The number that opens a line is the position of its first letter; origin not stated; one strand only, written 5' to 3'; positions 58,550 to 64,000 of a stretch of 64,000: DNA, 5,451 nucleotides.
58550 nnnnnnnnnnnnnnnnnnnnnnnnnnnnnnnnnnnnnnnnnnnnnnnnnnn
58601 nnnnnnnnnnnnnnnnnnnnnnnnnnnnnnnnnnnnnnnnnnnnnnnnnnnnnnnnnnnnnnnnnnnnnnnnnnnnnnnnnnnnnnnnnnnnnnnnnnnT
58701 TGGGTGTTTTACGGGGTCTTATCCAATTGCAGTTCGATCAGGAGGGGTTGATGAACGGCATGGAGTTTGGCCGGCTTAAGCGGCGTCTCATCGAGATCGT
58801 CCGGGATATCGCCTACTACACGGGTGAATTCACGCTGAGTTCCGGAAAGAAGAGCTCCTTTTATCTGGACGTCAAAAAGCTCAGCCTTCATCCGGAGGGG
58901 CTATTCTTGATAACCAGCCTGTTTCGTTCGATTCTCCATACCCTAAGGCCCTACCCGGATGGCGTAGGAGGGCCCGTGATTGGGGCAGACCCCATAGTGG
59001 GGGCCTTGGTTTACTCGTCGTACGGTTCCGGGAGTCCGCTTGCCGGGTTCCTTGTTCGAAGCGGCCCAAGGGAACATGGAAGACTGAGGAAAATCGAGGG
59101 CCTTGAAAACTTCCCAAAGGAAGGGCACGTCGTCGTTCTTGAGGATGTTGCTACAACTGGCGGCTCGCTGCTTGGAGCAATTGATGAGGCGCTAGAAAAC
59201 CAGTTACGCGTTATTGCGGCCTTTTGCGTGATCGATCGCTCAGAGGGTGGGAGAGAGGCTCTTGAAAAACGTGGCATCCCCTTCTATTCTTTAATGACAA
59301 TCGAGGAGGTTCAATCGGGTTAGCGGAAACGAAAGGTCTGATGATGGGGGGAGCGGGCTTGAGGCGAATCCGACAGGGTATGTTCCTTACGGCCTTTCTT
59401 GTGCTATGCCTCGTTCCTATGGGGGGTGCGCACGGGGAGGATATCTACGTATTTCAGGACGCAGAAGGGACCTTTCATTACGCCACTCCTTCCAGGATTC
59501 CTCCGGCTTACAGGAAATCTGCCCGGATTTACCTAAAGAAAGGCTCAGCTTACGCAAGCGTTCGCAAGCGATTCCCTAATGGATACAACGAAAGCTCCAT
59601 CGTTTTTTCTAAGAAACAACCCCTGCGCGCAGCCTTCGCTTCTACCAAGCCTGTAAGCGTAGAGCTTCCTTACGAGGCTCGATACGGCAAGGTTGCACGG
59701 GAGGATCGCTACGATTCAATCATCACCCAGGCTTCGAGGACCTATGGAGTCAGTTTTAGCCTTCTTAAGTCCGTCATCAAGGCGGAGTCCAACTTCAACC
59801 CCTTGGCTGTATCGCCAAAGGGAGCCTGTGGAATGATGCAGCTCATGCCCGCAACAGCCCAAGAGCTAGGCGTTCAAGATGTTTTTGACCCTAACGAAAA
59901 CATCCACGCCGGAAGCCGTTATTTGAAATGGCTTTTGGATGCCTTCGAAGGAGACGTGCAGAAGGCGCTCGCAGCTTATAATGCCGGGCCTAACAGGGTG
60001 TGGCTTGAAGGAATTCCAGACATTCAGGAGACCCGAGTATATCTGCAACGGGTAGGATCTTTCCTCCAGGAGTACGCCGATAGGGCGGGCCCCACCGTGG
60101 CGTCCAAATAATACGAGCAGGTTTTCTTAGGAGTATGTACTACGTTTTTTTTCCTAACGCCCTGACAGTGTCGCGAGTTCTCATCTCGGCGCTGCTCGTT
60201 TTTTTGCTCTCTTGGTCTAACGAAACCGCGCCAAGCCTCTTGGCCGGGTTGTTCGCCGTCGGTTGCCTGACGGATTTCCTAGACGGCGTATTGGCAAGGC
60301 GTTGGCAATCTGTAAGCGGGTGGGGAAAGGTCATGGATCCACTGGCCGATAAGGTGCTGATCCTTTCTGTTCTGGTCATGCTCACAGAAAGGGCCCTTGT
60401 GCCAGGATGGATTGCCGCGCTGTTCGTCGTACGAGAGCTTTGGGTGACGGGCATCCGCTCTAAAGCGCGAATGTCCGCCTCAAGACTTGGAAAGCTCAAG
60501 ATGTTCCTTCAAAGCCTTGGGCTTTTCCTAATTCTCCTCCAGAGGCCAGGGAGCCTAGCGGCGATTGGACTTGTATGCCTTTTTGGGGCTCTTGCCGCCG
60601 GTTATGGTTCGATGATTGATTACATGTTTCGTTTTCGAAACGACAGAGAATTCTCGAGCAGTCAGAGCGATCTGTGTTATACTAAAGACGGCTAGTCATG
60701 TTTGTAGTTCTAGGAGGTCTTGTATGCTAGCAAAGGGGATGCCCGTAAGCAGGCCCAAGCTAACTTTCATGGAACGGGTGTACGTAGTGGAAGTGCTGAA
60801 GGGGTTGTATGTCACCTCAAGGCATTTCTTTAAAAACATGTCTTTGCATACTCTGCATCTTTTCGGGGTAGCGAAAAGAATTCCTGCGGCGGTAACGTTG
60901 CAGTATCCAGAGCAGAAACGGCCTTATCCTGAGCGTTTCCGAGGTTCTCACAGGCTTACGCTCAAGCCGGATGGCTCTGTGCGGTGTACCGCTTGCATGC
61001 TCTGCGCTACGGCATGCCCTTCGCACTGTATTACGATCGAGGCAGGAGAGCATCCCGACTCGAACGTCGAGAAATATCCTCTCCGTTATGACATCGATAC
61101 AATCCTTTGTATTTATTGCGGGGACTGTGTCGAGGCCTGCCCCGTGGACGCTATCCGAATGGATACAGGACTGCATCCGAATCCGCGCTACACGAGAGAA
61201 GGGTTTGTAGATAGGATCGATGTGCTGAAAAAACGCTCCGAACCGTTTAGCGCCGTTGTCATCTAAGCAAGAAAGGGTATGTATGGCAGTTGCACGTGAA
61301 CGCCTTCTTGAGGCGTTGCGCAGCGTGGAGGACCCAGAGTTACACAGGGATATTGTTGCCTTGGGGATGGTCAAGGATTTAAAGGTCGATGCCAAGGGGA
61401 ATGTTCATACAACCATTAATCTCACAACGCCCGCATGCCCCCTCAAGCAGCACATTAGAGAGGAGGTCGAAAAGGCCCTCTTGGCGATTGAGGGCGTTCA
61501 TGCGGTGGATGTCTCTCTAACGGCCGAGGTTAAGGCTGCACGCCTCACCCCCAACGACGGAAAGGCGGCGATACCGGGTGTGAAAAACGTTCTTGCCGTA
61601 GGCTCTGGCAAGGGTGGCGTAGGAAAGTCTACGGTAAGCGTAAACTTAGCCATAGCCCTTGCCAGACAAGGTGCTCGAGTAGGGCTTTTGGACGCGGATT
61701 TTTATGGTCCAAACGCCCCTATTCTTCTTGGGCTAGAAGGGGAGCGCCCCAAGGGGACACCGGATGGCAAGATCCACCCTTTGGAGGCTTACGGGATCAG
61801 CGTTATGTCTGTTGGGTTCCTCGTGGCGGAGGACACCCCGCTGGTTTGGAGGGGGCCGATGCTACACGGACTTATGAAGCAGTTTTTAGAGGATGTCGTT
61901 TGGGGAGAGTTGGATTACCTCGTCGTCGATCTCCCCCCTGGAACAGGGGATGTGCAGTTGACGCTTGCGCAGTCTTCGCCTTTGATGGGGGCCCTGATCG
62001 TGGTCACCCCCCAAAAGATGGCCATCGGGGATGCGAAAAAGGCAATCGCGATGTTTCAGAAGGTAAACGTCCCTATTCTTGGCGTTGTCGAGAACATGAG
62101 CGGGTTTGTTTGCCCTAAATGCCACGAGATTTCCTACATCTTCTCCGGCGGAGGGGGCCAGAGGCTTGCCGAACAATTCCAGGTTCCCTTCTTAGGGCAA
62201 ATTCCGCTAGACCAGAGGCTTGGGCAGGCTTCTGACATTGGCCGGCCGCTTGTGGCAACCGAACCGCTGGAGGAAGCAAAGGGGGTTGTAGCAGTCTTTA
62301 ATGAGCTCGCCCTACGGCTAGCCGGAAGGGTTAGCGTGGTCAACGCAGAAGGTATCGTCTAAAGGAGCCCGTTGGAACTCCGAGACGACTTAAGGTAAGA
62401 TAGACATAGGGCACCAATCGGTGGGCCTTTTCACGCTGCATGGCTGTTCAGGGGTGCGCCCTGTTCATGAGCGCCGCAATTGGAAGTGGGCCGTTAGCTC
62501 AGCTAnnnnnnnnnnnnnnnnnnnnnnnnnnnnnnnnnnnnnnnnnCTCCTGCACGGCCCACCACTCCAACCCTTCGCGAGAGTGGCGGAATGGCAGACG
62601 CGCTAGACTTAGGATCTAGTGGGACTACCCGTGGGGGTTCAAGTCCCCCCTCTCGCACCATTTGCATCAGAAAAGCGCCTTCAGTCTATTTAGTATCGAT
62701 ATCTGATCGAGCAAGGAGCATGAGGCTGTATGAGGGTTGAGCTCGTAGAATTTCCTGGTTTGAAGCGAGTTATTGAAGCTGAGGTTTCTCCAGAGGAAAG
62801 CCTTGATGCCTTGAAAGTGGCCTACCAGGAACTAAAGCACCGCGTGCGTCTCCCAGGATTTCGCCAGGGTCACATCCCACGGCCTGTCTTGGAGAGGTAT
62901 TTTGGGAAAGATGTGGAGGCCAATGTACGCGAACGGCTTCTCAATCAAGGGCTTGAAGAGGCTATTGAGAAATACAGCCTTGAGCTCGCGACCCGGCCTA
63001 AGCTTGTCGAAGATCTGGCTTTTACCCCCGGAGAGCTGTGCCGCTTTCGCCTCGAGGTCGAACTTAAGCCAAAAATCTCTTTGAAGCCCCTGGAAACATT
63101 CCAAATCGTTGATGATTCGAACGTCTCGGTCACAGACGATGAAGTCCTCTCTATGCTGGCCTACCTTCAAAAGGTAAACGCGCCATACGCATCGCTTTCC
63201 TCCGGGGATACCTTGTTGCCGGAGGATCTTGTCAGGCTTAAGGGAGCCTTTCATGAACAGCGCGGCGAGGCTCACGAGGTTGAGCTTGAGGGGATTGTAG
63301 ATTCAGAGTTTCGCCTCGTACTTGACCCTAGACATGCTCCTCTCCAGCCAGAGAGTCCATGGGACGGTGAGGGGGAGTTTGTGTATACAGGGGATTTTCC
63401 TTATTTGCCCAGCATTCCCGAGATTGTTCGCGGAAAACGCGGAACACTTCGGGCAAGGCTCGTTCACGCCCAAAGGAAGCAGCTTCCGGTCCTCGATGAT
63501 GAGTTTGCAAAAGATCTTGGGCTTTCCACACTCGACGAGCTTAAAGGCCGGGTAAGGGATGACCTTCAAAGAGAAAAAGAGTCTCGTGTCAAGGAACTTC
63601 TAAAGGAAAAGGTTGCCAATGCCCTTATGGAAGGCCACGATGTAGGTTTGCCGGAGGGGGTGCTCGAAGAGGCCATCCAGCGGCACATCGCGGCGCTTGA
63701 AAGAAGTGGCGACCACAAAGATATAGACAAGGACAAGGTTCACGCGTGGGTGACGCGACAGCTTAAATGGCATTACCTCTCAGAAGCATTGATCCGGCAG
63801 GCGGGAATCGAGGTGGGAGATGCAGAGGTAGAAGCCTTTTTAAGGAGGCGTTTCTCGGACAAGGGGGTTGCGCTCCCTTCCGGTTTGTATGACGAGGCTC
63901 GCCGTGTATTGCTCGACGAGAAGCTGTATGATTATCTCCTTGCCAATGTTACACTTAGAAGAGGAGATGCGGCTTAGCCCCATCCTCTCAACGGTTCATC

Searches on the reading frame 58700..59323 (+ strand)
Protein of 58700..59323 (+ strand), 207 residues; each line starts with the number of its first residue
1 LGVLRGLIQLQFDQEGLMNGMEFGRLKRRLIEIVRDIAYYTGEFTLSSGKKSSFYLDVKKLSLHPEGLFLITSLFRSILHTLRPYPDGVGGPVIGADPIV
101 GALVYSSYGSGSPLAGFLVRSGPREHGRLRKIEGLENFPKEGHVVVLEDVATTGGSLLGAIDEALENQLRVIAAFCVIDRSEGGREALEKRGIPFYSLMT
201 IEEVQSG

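Call 34: search_protein_families(library=pfam, proteins=[window:58700-59323:+], max_evalue=0.00001)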
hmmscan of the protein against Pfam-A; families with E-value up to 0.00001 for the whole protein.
window:58700-59323:+ (207 aa): 0 families

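Call 64: search_protein_families(library=pfam, proteins=[window:58700-59323:+], max_evalue=0.01)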
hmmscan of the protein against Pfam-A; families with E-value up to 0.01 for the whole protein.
window:58700-59323:+ (207 aa): 1 family
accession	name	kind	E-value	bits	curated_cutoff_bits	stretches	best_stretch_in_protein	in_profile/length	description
PF00156.33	Pribosyltran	-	9.1e-05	22.3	26.3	1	139-186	85-132/158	Phosphoribosyl transferase domain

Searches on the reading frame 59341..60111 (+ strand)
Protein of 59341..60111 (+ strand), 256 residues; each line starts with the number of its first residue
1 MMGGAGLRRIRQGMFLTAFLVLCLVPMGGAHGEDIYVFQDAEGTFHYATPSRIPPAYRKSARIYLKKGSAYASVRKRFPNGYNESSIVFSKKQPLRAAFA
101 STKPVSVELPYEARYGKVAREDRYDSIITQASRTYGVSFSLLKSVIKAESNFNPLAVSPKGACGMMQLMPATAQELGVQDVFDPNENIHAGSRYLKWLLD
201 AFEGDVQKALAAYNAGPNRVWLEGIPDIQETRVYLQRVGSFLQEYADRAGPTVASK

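Call 34: search_protein_families(library=pfam, proteins=[window:59341-60111:+], max_evalue=0.00001)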
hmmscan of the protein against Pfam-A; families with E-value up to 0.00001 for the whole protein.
window:59341-60111:+ (256 aa): 1 family
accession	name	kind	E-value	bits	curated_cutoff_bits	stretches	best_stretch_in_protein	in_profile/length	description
PF01464.25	SLT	-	1.2e-30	105.9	21.3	1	127-221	2-102/117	Transglycosylase SLT domain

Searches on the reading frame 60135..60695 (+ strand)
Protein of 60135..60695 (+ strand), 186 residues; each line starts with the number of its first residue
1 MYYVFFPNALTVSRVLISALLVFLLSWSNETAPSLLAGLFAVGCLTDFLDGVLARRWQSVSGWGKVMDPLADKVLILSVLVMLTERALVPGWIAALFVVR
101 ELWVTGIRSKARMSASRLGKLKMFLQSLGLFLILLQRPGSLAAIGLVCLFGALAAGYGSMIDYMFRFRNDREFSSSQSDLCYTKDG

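Call 34: search_protein_families(library=pfam, proteins=[window:60135-60695:+], max_evalue=0.00001)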
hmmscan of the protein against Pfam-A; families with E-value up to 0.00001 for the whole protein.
window:60135-60695:+ (186 aa): 1 family
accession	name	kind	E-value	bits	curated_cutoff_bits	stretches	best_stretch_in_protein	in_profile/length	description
PF01066.26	CDP-OH_P_transf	-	2.1e-30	106.6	22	1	6-144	3-138/152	CDP-alcohol phosphatidyltransferase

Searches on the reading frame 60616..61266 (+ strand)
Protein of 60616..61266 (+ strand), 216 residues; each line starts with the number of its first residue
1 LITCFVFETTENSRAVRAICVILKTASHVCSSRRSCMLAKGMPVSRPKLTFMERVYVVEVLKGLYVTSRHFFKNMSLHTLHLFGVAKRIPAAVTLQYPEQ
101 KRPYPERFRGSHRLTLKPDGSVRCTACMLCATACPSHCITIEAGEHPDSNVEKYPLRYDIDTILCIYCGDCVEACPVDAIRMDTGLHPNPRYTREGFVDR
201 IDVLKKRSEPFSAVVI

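Call 34: search_protein_families(library=pfam, proteins=[window:60616-61266:+], max_evalue=0.00001)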
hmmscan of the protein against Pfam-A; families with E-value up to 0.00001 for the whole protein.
window:60616-61266:+ (216 aa): 6 families
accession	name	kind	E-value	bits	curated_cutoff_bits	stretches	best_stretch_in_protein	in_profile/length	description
PF00037.32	Fer4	-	5.5e-11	42.2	21.1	1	159-181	2-24/24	4Fe-4S binding domain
PF12838.12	Fer4_7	-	2.2e-10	41.3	27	1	123-179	1-52/52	4Fe-4S dicluster domain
PF13187.11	Fer4_9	-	3.2e-09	37.1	27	1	123-180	1-52/52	4Fe-4S dicluster domain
PF13484.11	Fer4_16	-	1.6e-08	35.7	30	0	165-183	2-20/66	4Fe-4S double cluster binding domain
PF13237.11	Fer4_10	-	3.6e-06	27.2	25.5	0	160-179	4-25/53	4Fe-4S dicluster domain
PF12837.12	Fer4_6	-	9.8e-06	25.7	25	0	164-180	8-24/24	4Fe-4S binding domain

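Call 56: search_protein_families(library=ncbifam, proteins=[window:60616-61266:+], max_evalue=1e-10)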
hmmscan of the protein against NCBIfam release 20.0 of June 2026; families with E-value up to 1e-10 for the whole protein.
window:60616-61266:+ (216 aa): 14 families
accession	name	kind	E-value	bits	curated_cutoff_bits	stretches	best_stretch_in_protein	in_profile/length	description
TIGR01971.1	NuoI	subfamily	7.3e-31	106.3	113.05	1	91-185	12-103/121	NADH-quinone oxidoreductase, chain I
NF004539.0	PRK05888.1-5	equivalog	2.8e-29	101.9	225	1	87-182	26-119/162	NADH-quinone oxidoreductase subunit NuoI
NF004538.0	PRK05888.1-4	equivalog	8.7e-29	100.2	135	1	51-182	7-119/162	NADH-quinone oxidoreductase subunit NuoI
NF004536.0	PRK05888.1-1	equivalog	4.2e-27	94.6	212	1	89-185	25-119/180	NADH-quinone oxidoreductase subunit NuoI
NF004537.0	PRK05888.1-3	equivalog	5e-25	88.2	163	1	92-183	38-133/204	NADH-quinone oxidoreductase subunit NuoI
NF004540.0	PRK05888.2-1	equivalog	7.9e-19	67.6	215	1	91-205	18-127/139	NADH-quinone oxidoreductase subunit NuoI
NF004542.0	PRK05888.2-3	equivalog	3.4e-17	62.6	248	1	91-183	51-142/203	NADH-quinone oxidoreductase subunit NuoI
NF004544.0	PRK05888.2-6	equivalog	1.5e-15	57.3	457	1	89-184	46-140/220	NADH-quinone oxidoreductase subunit NuoI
NF004541.0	PRK05888.2-2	equivalog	4.1e-15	56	217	1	90-187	34-117/168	NADH-quinone oxidoreductase subunit NuoI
NF004545.0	PRK05888.3-1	equivalog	2.2e-14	53.4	229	1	83-199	31-140/154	NADH-quinone oxidoreductase subunit NuoI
NF040612.1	F420_dehyd_FpoI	exception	7.6e-14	51.7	180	1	91-181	16-100/135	F420H2 dehydrogenase subunit FpoI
NF009053.0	PRK12387.1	subfamily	1.6e-13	50.8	204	1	92-183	13-93/180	formate hydrogenlyase complex iron-sulfur subunit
TIGR00403.1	ndhI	equivalog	3.8e-13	49.4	302.35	1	88-183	35-122/183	NAD(P)H-quinone oxidoreductase subunit I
NF006076.0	PRK08222.1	equivalog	7.8e-11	42.1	270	0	92-183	13-93/181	hydrogenase 4 subunit H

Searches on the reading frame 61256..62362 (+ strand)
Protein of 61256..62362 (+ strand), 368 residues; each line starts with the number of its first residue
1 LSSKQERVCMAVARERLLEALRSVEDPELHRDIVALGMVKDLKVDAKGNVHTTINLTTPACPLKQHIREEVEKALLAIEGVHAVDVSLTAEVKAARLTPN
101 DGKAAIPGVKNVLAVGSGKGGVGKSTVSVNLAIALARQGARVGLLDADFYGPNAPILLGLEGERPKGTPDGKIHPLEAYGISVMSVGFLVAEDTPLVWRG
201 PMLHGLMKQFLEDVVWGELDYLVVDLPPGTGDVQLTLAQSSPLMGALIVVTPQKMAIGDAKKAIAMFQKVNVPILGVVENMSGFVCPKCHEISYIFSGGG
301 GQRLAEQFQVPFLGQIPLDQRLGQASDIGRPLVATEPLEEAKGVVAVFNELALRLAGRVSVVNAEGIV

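Call 34: search_protein_families(library=pfam, proteins=[window:61256-62362:+], max_evalue=0.00001)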
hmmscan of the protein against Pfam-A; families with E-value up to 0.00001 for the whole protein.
window:61256-62362:+ (368 aa): 6 families
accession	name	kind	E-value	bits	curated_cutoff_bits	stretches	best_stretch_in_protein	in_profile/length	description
PF10609.15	ParA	-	5.6e-99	331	27.1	1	109-344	2-237/246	NUBPL iron-transfer P-loop NTPase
PF01883.24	FeS_assembly_P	-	6.1e-22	78.1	23.5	1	15-86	2-73/73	Iron-sulfur cluster assembly protein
PF01656.29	CbiA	-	3.8e-16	59.6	25.4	1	114-328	2-121/125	CobQ/CobB/MinD/ParA nucleotide binding domain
PF13614.12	AAA_31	-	1.7e-10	41.6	27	1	112-149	3-40/177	AAA domain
PF09140.17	MipZ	-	2.3e-07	30.8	20.7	1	112-149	2-39/262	ATPase MipZ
PF02374.21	ArsA_ATPase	-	7.9e-07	29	24.3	0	117-148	7-38/305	Anion-transporting ATPase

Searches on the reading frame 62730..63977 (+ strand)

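Call 35: search_protein_families(library=pfam, proteins=[window:62730-63977:+], max_evalue=0.00001)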
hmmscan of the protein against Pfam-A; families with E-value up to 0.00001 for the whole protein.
window:62730-63977:+ (415 aa): 2 families
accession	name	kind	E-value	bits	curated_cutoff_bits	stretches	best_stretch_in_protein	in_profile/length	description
PF05697.18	Trigger_N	-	3.6e-28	99.1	22.2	1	1-143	1-141/144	Bacterial trigger factor protein (TF)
PF05698.19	Trigger_C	-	1.1e-12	48.7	22.7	1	267-376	1-125/162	Bacterial trigger factor protein (TF) C-terminus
